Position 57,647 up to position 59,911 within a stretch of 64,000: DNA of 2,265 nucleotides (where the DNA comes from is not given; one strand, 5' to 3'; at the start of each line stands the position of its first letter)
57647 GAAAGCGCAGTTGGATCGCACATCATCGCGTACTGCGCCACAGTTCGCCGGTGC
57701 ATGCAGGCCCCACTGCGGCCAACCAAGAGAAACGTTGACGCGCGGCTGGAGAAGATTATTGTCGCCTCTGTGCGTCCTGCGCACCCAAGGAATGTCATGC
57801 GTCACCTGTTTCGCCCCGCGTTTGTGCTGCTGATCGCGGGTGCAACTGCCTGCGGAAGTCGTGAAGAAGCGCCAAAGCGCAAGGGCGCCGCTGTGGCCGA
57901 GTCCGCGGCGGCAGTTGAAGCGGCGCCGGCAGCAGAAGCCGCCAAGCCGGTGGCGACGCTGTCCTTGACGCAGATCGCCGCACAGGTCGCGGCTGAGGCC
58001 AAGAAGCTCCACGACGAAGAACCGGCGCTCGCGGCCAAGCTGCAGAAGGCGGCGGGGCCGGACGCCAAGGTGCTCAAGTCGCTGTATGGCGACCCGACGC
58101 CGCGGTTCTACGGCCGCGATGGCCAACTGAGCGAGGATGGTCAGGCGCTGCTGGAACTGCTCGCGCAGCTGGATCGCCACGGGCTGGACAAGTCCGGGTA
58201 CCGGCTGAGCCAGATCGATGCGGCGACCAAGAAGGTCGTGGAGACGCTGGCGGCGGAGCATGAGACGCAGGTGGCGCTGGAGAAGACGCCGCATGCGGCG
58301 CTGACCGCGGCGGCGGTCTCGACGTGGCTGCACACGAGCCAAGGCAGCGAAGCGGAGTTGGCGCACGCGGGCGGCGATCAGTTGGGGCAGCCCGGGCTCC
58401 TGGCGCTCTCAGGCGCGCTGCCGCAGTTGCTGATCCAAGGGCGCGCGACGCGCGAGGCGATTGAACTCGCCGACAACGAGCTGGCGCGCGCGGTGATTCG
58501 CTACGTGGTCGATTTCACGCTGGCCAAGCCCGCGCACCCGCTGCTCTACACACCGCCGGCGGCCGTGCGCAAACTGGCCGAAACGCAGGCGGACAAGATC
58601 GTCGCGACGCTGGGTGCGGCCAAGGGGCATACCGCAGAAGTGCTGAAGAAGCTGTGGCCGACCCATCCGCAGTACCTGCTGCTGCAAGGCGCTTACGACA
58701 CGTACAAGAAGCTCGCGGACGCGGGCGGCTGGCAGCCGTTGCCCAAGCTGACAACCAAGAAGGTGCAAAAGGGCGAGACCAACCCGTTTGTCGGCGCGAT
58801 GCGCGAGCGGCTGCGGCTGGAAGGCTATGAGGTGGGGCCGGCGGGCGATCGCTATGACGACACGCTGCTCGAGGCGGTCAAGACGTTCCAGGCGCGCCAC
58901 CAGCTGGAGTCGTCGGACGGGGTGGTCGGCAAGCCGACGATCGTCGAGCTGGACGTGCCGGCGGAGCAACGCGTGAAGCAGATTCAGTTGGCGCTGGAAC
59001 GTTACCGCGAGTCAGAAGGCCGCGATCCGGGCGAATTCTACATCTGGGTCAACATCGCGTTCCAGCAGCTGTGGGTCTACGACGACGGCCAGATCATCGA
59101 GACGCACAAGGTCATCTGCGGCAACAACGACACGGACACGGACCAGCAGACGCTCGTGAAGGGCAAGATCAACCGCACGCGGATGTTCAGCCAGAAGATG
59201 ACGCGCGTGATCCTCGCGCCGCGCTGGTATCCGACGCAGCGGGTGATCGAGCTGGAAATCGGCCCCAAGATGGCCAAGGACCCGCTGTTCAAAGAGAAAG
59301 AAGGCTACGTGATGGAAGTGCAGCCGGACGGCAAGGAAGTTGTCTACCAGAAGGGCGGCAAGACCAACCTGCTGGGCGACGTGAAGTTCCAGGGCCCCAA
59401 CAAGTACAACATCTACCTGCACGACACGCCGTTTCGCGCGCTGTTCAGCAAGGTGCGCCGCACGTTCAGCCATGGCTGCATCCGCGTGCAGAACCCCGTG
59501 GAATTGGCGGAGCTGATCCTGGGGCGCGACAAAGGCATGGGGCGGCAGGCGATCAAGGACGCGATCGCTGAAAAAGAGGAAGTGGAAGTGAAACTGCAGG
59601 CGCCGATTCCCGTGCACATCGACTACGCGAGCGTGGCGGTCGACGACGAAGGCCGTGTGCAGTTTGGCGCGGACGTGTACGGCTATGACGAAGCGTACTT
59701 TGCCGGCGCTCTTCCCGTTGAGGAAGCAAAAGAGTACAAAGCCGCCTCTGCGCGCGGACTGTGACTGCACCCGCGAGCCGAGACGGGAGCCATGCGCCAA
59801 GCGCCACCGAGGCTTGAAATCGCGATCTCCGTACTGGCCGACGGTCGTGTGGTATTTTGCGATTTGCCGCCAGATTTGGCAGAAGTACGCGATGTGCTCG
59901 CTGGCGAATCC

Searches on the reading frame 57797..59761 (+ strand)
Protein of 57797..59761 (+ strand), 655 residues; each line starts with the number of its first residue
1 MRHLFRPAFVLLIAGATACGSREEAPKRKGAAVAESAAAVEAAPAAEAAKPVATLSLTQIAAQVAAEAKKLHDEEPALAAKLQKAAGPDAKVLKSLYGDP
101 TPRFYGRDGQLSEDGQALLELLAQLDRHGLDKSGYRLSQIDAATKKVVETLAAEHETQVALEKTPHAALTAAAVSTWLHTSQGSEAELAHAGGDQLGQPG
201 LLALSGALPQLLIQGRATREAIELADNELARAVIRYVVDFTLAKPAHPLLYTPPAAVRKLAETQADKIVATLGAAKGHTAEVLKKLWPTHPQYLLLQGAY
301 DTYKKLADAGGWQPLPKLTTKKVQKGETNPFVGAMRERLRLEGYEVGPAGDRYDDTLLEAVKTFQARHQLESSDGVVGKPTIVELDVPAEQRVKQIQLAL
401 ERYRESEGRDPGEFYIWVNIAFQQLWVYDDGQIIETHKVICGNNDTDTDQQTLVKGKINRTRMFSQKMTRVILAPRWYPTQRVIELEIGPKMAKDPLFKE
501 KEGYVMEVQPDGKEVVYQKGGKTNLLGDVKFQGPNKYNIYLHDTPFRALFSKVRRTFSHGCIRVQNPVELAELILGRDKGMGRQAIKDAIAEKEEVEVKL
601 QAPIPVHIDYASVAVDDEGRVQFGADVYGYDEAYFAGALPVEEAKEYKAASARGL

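Call 6: search_protein_families(library=ncbifam, proteins=[window:57797-59761:+], max_evalue=1)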
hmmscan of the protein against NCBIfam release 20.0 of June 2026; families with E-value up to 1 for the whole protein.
window:57797-59761:+ (655 aa): 5 families
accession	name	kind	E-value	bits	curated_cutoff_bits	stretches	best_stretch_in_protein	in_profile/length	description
NF007891.0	PRK10594.1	equivalog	2.9e-44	151.9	425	1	349-645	314-613/617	L,D-transpeptidase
TIGR02869.1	spore_SleB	equivalog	2.2e-05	24.4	236.5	1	320-395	4-78/201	spore cortex-lytic enzyme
NF052377.1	lmo1851_S41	exception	0.0011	17.8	725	1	320-383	381-444/468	lmo1851 family serine protease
NF038080.1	PG_bind_siph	domain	0.06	13.7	55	1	322-381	6-70/76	peptidoglycan-binding protein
TIGR03951.1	Fe_III_red_FhuF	equivalog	0.12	12.5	63.85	1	255-343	70-155/182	siderophore-iron reductase FhuF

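Call 7: search_protein_families(library=pfam, proteins=[window:57797-59761:+], max_evalue=1)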
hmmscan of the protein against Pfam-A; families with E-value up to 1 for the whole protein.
window:57797-59761:+ (655 aa): 5 families
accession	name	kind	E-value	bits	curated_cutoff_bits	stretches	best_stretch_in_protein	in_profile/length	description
PF03734.19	YkuD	-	2.4e-19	70.8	23.4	1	414-575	2-139/146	L,D-transpeptidase catalytic domain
PF01471.23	PG_binding_1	-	7.2e-09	36.2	23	1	329-382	2-54/57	Putative peptidoglycan binding domain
PF20142.4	Scaffold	-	1.1e-05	26.5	24.6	1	105-160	17-66/139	Scaffold domain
PF23362.1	DHX37_C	-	0.011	16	27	1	242-295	2-57/80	DEAH helicase DHX37 C-terminal domain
PF08014.17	MATCAP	-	0.061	12.7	27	1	94-172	74-153/365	Microtubule-associated tyrosine carboxypeptidase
